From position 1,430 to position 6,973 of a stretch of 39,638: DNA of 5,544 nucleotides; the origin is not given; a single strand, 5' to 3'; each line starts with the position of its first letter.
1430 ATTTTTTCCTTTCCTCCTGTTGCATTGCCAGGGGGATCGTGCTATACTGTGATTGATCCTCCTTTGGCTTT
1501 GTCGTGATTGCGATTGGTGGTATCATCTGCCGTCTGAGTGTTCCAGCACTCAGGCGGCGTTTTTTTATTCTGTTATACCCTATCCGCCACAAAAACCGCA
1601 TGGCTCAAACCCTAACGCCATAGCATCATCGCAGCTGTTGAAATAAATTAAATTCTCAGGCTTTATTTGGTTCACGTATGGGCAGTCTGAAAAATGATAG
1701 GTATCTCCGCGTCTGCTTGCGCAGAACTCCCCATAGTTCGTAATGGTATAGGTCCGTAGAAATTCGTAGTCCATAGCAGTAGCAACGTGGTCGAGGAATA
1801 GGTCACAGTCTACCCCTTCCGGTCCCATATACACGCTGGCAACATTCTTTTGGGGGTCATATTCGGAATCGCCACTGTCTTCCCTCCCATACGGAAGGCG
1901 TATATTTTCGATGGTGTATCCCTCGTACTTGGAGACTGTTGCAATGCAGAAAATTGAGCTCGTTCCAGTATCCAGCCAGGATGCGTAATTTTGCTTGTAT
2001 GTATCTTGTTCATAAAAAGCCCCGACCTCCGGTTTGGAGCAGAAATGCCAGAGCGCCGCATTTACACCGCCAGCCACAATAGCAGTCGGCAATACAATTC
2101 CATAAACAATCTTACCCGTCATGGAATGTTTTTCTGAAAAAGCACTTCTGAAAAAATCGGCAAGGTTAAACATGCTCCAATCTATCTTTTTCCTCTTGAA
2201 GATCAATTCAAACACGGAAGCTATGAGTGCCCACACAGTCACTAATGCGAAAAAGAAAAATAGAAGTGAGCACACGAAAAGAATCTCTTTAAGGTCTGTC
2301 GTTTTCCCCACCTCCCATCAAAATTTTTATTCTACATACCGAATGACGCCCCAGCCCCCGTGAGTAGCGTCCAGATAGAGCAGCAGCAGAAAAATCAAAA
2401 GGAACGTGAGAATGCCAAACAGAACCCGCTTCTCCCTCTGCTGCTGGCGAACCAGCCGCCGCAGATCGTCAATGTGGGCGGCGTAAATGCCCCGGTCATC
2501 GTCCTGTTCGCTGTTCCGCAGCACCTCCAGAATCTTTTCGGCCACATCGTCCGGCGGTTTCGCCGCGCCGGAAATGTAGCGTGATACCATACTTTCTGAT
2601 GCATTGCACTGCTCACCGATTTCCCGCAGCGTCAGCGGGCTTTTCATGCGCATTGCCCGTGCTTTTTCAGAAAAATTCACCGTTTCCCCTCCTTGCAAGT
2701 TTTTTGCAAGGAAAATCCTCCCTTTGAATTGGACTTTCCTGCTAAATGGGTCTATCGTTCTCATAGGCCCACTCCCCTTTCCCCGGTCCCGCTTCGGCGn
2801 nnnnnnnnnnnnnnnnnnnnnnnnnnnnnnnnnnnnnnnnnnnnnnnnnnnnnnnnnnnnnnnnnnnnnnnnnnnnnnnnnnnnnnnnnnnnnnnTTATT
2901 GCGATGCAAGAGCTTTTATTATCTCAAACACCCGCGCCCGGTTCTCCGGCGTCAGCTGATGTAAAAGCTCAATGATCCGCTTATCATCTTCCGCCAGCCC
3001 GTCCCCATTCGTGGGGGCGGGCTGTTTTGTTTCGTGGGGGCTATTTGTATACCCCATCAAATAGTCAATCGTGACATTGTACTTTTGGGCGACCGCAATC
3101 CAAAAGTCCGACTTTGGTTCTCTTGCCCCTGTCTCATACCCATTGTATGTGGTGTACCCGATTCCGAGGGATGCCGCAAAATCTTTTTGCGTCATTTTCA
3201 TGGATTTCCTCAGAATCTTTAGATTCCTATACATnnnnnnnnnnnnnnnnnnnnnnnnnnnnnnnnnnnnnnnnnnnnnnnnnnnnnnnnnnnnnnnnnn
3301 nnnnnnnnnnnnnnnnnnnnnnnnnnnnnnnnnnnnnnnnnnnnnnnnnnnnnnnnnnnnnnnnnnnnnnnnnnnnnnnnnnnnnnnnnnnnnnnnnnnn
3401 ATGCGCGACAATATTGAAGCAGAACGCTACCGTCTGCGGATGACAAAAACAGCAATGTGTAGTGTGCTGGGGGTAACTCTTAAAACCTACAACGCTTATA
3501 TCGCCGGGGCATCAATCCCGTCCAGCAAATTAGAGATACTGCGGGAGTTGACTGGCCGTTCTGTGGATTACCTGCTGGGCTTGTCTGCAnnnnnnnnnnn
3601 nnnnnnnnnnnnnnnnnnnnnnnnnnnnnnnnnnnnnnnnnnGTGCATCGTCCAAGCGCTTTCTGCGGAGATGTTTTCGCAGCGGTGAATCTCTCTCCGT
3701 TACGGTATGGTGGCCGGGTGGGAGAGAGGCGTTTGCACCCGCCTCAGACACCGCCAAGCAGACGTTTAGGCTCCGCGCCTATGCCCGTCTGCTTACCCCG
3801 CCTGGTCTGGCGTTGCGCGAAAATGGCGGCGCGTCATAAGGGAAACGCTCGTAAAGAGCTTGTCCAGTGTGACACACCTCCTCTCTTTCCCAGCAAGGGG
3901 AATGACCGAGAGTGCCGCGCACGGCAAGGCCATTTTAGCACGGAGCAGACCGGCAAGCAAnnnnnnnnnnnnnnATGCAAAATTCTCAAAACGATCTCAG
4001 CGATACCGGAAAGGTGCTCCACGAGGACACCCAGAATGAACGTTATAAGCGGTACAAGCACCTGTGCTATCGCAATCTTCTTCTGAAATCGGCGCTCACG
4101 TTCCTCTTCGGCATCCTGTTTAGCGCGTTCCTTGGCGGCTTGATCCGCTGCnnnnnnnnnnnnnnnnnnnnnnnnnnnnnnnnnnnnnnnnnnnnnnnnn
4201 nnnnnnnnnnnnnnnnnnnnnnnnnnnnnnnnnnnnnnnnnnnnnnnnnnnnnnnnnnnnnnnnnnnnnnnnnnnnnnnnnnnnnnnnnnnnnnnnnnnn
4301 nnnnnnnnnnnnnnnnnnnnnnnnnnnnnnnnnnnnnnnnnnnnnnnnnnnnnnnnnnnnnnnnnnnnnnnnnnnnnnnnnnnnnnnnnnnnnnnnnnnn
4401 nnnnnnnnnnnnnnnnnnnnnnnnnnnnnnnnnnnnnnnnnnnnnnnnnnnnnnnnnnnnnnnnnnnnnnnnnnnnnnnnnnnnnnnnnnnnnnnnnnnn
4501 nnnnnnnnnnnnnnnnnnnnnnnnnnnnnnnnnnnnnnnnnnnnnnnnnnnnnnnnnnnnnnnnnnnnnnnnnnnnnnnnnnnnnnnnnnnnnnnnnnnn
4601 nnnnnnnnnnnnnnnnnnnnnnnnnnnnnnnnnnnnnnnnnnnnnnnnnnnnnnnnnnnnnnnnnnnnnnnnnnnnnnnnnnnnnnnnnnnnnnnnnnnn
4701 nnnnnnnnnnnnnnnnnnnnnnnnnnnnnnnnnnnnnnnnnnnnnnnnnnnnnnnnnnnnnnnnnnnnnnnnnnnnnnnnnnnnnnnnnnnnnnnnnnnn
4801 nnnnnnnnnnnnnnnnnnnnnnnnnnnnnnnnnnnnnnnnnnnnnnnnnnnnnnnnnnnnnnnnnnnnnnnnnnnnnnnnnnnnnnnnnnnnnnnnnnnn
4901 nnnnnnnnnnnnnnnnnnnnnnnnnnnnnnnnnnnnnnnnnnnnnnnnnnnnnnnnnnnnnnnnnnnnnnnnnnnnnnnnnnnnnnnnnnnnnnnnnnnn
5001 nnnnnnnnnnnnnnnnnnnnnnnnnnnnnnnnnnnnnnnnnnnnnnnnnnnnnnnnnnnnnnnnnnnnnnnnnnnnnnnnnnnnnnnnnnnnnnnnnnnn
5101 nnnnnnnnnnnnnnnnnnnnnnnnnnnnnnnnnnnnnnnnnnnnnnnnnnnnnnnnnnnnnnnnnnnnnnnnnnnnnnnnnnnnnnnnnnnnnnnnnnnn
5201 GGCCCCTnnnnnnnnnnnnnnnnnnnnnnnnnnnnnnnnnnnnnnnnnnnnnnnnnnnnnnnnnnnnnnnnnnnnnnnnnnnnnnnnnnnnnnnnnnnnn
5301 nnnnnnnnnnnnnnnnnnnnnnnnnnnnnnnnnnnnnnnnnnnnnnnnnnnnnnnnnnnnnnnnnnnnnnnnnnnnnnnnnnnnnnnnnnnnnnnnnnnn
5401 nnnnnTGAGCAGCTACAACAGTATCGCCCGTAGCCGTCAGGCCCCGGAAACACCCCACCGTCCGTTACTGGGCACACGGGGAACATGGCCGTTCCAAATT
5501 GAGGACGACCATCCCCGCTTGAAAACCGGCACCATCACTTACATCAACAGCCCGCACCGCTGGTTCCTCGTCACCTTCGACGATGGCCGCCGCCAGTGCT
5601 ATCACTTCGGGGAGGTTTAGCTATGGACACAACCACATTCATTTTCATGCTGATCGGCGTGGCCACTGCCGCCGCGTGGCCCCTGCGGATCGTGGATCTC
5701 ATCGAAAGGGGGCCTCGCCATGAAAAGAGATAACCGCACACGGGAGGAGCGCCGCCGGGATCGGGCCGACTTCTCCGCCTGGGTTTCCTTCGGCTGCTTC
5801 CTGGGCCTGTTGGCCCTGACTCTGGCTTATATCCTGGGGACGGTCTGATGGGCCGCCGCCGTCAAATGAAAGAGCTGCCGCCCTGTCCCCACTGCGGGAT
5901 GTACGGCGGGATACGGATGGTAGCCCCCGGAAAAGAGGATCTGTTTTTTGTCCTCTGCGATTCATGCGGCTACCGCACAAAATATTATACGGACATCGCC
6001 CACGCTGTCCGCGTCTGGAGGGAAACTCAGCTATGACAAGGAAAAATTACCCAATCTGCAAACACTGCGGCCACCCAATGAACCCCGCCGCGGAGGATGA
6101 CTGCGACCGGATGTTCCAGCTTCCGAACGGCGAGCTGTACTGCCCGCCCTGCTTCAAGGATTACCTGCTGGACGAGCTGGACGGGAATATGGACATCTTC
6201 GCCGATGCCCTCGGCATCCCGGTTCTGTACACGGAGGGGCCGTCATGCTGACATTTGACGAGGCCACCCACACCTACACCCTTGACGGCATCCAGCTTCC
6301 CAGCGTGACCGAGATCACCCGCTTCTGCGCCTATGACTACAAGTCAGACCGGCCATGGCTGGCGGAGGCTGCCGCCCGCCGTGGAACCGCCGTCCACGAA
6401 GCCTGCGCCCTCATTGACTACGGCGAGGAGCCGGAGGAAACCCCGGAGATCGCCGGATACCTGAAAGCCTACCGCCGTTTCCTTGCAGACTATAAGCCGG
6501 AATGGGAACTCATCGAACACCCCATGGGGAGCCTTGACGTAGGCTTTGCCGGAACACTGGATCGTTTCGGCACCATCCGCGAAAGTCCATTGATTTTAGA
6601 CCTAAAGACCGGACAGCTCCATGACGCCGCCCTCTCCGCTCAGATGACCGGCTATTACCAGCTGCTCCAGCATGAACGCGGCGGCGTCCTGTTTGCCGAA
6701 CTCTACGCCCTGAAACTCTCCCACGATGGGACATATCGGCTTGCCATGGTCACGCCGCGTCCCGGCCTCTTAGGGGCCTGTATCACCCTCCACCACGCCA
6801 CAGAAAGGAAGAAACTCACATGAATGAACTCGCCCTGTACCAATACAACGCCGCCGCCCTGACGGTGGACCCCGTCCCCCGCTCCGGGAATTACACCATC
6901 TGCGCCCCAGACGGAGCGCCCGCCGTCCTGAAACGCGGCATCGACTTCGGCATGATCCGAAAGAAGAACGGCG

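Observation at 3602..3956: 24-bp perfect inverted repeat enclosing a 307-bp hairpin-rich non-coding segment just downstream of cro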

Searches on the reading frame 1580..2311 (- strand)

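Call 37: search_protein_families(library=pfam, proteins=[window:1580-2311:-], max_evalue=0.01)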
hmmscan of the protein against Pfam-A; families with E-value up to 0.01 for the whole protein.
window:1580-2311:- (243 aa): 1 family
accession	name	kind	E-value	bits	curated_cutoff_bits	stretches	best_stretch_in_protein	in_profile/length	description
PF02805.21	Ada_Zn_binding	-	0.0011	19.3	23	1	197-241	19-62/65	Metal binding domain of Ada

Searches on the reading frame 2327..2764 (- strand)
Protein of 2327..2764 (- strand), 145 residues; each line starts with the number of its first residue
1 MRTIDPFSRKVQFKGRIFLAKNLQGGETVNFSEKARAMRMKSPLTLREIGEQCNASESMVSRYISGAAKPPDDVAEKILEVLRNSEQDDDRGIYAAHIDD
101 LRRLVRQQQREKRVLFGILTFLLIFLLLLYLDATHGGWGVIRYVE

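Call 37: search_protein_families(library=pfam, proteins=[window:2327-2764:-], max_evalue=0.01)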
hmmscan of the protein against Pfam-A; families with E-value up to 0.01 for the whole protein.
window:2327-2764:- (145 aa): 3 families
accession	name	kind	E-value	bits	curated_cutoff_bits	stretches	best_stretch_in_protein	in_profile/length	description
PF13560.12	HTH_31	-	3.9e-06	27.5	27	1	33-85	4-57/64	Helix-turn-helix domain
PF01381.28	HTH_3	-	4.5e-05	23.8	23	1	36-85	2-51/55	Helix-turn-helix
PF04545.22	Sigma70_r4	-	0.0084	16.1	24.1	0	40-67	17-44/50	Sigma-70, region 4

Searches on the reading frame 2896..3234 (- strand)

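Call 74: search_protein_families(library=phrogs, proteins=[window:2896-3234:-], max_evalue=0.01)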
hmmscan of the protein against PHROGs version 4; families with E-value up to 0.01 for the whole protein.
window:2896-3234:- (112 aa): 20 families
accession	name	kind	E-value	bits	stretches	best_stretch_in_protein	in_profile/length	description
phrog_8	-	transcription regulation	3.5e-20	73.7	1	2-88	78-155/346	transcriptional regulator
phrog_2967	-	transcription regulation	2.2e-12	48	1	2-107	12-103/225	transcriptional regulator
phrog_4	-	transcription regulation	5.9e-11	43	1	4-81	140-205/400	transcriptional repressor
phrog_3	-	transcription regulation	2.6e-10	41.6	1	1-76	89-163/430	transcriptional repressor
phrog_2328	-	transcription regulation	2.7e-08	34.7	1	5-75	20-93/128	transcriptional repressor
phrog_3037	-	transcription regulation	2.9e-08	34.7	1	17-107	32-124/189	transcriptional repressor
phrog_7241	-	transcription regulation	6.3e-08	33.7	1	5-60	66-121/122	transcriptional regulator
phrog_2104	-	unknown function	2.4e-06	28.7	1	4-43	43-82/103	-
phrog_2439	-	transcription regulation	4.4e-06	26.8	1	4-69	11-75/367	transcriptional regulator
phrog_147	-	transcription regulation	1.2e-05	26.6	1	4-52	8-59/100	transcriptional regulator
phrog_8898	-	unknown function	2e-05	25.2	1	1-38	2-39/70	-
phrog_7396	-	unknown function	4e-05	24.4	1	3-77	18-94/227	-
phrog_34939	-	unknown function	7e-05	23.6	1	8-68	17-78/280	-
phrog_5823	-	transcription regulation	0.00065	19.9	1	4-71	10-78/404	transcriptional regulator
phrog_11187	-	transcription regulation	0.0009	20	1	9-48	16-55/63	transcriptional regulator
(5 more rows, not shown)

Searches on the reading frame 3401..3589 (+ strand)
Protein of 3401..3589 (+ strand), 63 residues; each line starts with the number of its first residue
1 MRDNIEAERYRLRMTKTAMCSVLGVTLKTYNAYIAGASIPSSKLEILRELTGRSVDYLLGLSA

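Call 13: find_encoding_contigs(protein=window:3401-3589:+, flank=6000, max_places=10)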
Protein window:3401-3589:+ (63 aa): 22 contigs read that carry it; 10 places shown.
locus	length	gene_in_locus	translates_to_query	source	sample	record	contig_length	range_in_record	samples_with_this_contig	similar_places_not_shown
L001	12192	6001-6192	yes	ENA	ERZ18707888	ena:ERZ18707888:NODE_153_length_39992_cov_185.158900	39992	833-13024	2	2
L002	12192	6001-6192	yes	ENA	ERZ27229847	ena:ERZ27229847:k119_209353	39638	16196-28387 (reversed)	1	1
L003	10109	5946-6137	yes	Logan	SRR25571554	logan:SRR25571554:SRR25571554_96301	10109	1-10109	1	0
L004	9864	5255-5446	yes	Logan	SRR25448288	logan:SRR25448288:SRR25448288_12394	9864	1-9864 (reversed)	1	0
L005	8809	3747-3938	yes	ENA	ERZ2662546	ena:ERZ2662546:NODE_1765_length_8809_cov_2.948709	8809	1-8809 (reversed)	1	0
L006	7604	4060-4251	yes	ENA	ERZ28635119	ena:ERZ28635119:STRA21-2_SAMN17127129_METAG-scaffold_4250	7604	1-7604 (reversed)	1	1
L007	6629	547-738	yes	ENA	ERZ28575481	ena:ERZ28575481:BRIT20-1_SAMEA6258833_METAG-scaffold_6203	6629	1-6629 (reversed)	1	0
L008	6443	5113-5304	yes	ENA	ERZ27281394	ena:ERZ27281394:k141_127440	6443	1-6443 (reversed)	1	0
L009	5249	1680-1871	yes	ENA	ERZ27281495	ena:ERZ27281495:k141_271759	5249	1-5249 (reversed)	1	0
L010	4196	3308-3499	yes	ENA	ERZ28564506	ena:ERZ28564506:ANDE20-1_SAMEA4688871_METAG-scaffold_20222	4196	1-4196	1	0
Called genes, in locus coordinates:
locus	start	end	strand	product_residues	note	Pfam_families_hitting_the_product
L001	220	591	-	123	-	-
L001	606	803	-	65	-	-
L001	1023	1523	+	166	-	PF00226:DnaJ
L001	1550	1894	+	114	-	-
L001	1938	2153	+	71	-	-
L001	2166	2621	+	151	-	-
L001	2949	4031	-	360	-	PF00589:Phage_integrase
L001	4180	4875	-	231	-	-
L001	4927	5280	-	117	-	PF13560:HTH_31 (weak)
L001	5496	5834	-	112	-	PF12844:HTH_19, PF13560:HTH_31 (weak), PF01381:HTH_3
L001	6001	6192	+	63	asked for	-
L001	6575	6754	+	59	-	-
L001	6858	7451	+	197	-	-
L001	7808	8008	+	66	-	-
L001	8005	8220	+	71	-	-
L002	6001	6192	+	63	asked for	-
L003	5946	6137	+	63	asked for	-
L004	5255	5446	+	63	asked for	-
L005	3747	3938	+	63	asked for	-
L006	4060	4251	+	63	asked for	-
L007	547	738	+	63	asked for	-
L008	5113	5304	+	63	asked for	-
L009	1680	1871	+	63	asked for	-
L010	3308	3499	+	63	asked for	-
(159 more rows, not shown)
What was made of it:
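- Checked: Gene callers left the gap empty in 10 of 10 related contigs (call 13).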

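Call 74: search_protein_families(library=phrogs, proteins=[window:3401-3589:+], max_evalue=0.01)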
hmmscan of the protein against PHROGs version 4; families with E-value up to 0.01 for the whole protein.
window:3401-3589:+ (63 aa): 2 families
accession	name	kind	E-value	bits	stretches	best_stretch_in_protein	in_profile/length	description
phrog_8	-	transcription regulation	1.5e-05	25.6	1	12-62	88-139/346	transcriptional regulator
phrog_4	-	transcription regulation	0.00042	20.4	1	3-60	139-193/400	transcriptional repressor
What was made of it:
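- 3401..3592 (+): cro-like 63-aa HTH gene (left neighbour), transcribed from PR. PHROG transcription-regulator hits (call 74). It is divergent from the cI-like gene at 2896-3234 (calls 13, 74).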

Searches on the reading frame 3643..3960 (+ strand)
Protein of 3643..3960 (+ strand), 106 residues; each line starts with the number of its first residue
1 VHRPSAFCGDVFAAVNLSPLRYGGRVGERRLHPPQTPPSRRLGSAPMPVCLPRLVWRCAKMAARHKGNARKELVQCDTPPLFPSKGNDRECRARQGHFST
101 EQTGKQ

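Call 48: find_homologous_proteins(query=window:3643-3960:+, max_evalue=0.001)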
Query window:3643-3960:+ (106 aa): 1 proteins with E <= 0.001 among 3 candidates.
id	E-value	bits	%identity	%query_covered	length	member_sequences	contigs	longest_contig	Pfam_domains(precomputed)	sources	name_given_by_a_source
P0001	2.8e-64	232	96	100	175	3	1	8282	-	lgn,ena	-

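Call 50: find_encoding_contigs(protein=P0001, flank=5000, max_places=10)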
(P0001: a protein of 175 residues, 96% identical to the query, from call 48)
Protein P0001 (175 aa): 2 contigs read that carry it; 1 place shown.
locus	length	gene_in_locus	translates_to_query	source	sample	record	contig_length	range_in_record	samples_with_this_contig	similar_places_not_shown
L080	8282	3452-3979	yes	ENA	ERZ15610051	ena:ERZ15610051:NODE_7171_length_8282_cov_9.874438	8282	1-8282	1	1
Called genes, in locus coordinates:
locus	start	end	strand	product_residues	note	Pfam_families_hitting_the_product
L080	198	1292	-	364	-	PF00589:Phage_integrase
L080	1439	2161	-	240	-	-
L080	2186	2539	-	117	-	PF13560:HTH_31 (weak), PF01381:HTH_3 (weak)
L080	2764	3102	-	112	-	PF13560:HTH_31, PF01381:HTH_3, PF13443:HTH_26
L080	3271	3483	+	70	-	-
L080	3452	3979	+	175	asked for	-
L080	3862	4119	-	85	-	-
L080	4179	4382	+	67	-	-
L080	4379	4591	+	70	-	-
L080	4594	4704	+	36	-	-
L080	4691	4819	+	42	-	-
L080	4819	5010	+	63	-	-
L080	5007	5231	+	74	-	-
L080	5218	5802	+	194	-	-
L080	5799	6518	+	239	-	-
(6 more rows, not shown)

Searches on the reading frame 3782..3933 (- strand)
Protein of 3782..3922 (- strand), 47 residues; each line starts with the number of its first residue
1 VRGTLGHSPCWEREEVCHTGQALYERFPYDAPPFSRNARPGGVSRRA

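Call 87: find_encoding_contigs(protein=window:3796-3933:-, flank=3000, max_places=10)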
Protein window:3796-3933:- (46 aa): no gene with exactly this product is on record in the collection.

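Call 88: find_encoding_contigs(protein=window:3782-3922:-, flank=3000, max_places=10)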
Protein window:3782-3922:- (47 aa): no gene with exactly this product is on record in the collection.
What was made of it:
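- On Inverton (site-specific invertible regulatory segment, cwpV type): No ORFs of the inverted form are in the protein collection (calls 48, 87, 88).
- No ORF from an inverted form is in the protein collection (calls 48, 87, 88).
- Tried and rejected: Small leftward ORFs of 46 and 47 aa: no RBS, and never called as genes anywhere (calls 87, 88).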

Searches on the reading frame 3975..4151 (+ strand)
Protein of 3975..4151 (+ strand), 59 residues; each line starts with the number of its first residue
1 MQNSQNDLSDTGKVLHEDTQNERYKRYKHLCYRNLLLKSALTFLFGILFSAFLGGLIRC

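Call 27: find_encoding_contigs(protein=window:3975-4151:+, flank=4000, max_places=10)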
Protein window:3975-4151:+ (59 aa): 8 contigs read that carry it; 6 places shown.
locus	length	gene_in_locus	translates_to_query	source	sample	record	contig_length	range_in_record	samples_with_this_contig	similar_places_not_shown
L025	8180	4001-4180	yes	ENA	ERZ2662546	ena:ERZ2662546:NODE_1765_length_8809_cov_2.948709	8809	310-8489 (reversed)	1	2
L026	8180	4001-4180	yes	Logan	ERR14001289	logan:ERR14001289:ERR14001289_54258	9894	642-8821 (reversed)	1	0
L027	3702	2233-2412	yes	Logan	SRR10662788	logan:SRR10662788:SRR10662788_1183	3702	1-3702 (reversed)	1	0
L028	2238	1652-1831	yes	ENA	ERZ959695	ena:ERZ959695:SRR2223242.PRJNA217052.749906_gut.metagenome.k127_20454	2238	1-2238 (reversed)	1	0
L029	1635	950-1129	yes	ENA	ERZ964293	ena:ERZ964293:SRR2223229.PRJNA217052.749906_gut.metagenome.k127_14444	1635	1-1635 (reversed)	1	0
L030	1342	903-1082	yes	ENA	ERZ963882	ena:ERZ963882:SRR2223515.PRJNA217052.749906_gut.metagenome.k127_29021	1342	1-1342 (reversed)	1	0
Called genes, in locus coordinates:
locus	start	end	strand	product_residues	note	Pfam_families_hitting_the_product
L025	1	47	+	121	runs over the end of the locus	?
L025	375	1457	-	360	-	PF00589:Phage_integrase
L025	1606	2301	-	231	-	-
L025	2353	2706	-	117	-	PF13560:HTH_31 (weak)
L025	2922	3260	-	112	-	PF12844:HTH_19, PF13560:HTH_31 (weak), PF01381:HTH_3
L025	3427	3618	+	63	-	-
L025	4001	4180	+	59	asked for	-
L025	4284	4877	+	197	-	-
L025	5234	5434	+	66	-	-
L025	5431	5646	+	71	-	-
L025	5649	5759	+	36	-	-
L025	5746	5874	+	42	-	-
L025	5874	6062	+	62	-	-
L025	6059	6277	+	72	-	-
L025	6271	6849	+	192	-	-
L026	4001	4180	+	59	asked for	-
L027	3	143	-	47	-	?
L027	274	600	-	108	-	PF13560:HTH_31 (weak), PF01381:HTH_3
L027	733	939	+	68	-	-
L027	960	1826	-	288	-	-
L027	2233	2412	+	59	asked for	-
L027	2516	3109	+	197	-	-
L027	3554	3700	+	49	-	?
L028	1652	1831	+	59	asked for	-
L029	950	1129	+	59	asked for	-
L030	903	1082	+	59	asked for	-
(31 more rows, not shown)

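Call 74: search_protein_families(library=phrogs, proteins=[window:3975-4151:+], max_evalue=0.01)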
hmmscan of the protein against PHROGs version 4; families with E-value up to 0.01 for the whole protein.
window:3975-4151:+ (59 aa): 0 families

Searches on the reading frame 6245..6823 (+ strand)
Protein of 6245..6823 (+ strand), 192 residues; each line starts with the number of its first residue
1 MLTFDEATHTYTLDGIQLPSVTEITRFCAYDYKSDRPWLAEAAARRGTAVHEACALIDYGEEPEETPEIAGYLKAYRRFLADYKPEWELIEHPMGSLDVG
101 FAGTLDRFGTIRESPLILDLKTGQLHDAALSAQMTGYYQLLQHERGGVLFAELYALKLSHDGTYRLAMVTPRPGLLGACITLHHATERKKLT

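Call 37: search_protein_families(library=pfam, proteins=[window:6245-6823:+], max_evalue=0.01)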
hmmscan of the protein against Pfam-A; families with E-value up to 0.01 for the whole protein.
window:6245-6823:+ (192 aa): 1 family
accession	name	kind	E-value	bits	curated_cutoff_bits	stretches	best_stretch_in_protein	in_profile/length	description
PF12705.13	PDDEXK_1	-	0.00017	22.1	22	1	73-150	97-186/247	PD-(D/E)XK nuclease superfamily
